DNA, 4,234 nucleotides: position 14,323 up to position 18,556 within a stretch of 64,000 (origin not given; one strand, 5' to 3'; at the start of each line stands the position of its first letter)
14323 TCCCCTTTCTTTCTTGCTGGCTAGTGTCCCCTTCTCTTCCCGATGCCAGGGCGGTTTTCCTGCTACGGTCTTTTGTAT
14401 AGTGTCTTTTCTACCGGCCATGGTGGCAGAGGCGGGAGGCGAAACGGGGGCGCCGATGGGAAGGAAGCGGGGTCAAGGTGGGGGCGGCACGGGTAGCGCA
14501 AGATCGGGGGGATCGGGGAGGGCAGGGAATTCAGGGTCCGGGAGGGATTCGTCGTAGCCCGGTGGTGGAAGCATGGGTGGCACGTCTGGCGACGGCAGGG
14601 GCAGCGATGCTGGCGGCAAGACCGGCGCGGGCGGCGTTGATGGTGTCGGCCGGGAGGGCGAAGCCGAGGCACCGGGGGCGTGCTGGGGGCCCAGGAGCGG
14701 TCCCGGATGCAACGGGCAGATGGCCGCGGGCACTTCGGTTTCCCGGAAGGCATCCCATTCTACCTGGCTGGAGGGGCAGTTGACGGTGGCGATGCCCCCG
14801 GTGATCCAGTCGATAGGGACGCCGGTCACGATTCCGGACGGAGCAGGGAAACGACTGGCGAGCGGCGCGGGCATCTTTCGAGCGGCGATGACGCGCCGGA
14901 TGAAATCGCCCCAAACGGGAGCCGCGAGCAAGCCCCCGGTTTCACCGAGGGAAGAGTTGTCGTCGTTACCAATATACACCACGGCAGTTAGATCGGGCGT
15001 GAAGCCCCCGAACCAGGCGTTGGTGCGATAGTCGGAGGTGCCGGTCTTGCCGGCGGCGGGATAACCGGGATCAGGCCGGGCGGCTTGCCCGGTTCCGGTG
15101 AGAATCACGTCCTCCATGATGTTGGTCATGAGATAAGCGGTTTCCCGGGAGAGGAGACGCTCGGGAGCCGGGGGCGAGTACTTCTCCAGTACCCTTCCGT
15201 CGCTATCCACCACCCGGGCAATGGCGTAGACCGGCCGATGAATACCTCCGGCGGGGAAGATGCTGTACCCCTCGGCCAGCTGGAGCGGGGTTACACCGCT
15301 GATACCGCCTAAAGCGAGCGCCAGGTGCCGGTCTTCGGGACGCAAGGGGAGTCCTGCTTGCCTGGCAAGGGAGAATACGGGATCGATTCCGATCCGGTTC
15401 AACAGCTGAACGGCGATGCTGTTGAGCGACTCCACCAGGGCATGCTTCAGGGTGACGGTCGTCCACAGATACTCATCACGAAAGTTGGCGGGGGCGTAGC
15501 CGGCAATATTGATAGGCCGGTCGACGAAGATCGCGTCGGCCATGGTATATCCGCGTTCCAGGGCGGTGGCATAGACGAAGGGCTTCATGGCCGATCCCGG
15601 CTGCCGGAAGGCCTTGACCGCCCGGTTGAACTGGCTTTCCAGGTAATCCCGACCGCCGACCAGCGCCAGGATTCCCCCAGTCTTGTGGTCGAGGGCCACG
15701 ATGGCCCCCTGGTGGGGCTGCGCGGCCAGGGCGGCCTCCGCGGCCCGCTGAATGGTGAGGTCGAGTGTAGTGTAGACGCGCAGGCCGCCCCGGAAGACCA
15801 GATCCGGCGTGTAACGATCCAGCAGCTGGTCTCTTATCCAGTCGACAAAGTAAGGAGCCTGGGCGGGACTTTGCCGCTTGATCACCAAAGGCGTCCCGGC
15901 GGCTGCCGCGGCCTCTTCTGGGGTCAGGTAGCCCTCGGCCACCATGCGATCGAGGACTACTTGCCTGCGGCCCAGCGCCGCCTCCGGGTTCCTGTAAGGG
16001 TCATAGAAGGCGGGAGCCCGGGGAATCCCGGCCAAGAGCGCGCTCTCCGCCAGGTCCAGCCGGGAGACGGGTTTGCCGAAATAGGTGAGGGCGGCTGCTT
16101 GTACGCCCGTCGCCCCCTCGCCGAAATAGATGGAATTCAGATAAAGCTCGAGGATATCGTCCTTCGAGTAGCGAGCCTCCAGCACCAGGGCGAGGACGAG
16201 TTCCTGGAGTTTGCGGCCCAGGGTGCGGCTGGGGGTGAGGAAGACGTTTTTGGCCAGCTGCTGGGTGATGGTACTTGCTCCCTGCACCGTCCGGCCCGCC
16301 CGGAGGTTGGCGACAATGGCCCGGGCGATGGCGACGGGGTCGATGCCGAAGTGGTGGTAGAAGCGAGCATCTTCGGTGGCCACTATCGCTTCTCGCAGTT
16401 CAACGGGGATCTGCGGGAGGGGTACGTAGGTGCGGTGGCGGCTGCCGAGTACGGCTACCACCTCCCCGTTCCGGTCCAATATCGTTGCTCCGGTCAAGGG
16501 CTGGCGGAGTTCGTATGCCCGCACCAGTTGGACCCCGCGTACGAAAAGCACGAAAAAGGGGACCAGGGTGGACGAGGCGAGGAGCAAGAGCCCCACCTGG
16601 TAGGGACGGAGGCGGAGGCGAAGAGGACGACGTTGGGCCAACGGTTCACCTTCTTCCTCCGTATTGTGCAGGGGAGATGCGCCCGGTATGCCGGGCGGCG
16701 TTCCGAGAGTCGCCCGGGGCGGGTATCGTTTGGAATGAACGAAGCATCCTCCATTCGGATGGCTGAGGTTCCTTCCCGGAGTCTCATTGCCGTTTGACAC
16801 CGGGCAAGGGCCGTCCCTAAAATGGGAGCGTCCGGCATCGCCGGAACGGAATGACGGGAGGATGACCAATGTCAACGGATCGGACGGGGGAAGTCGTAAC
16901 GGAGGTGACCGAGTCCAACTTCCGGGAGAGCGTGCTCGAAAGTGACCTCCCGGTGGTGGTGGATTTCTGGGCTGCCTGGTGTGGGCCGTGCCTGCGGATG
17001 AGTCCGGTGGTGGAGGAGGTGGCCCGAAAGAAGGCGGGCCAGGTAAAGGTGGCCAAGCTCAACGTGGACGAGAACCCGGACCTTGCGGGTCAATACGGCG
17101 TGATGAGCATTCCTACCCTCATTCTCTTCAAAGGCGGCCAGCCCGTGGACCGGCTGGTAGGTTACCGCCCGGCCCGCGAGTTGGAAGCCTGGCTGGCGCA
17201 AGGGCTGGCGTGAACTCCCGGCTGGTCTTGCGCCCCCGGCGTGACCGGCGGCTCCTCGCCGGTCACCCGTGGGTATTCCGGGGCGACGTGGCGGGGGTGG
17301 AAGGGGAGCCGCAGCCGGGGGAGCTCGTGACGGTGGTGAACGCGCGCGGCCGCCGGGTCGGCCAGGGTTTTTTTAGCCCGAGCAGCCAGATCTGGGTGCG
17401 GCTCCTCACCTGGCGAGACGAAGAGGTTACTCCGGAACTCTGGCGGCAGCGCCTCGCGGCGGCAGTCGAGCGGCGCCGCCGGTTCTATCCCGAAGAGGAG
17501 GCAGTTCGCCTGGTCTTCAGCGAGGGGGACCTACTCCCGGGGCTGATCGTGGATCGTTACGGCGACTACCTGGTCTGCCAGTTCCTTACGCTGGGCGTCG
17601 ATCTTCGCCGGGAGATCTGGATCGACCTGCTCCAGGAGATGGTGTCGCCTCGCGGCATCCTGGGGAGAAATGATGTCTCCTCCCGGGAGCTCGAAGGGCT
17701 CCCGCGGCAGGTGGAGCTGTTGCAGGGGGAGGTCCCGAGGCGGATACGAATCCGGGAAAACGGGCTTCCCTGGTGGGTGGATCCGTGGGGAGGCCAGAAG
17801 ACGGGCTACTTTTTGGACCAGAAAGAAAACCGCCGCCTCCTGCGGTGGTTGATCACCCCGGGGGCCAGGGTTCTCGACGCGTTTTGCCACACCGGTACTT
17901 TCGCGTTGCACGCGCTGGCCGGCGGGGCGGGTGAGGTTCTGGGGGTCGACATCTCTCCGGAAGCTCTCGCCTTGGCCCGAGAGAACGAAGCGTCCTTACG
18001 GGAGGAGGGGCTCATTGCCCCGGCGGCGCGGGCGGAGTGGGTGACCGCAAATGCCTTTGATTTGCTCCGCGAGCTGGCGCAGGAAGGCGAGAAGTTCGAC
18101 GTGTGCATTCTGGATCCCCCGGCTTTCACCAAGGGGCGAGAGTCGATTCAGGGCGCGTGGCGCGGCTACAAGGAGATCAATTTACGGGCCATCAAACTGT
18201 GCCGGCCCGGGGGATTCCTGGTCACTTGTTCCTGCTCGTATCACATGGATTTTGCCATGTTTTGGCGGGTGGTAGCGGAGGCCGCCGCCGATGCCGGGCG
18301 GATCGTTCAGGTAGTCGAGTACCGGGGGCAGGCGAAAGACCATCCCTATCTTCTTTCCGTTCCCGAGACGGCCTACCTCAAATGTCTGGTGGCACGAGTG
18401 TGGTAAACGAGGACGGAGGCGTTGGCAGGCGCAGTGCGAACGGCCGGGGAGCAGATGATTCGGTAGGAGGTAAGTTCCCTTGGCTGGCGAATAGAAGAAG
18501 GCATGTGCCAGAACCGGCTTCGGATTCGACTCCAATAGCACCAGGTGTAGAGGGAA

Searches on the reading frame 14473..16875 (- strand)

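Call 67: search_protein_families(library=pfam, proteins=[window:14473-16875:-], max_evalue=0.00001)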
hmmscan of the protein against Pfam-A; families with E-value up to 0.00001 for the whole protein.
window:14473-16875:- (800 aa): 2 families
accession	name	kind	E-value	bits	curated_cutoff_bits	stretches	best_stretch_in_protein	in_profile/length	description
PF00912.28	Transgly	-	5.6e-68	228.3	27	1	137-311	2-177/178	Transglycosylase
PF00905.27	Transpeptidase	-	8e-32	111.1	22.1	1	390-656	1-295/299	Penicillin binding protein transpeptidase domain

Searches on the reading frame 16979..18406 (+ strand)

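Call 67: search_protein_families(library=pfam, proteins=[window:16979-18406:+], max_evalue=0.00001)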
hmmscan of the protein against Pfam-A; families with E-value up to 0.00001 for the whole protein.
window:16979-18406:+ (475 aa): 5 families
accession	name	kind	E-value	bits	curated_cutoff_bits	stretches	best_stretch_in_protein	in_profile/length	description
PF17785.7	PUA_3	-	4.4e-23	81.3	22.6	1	83-145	2-64/64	PUA-like domain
PF10672.15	Methyltrans_SAM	-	3e-18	66.5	27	1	245-428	75-248/286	S-adenosylmethionine-dependent methyltransferase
PF13847.12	Methyltransf_31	-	2.8e-10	40.5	27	1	293-425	2-118/145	Methyltransferase domain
PF03602.21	Cons_hypoth95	-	4.6e-09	36.6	24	1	294-381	41-122/182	Conserved hypothetical protein 95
PF13649.12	Methyltransf_25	-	9.8e-08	33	27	1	298-378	1-70/97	Methyltransferase domain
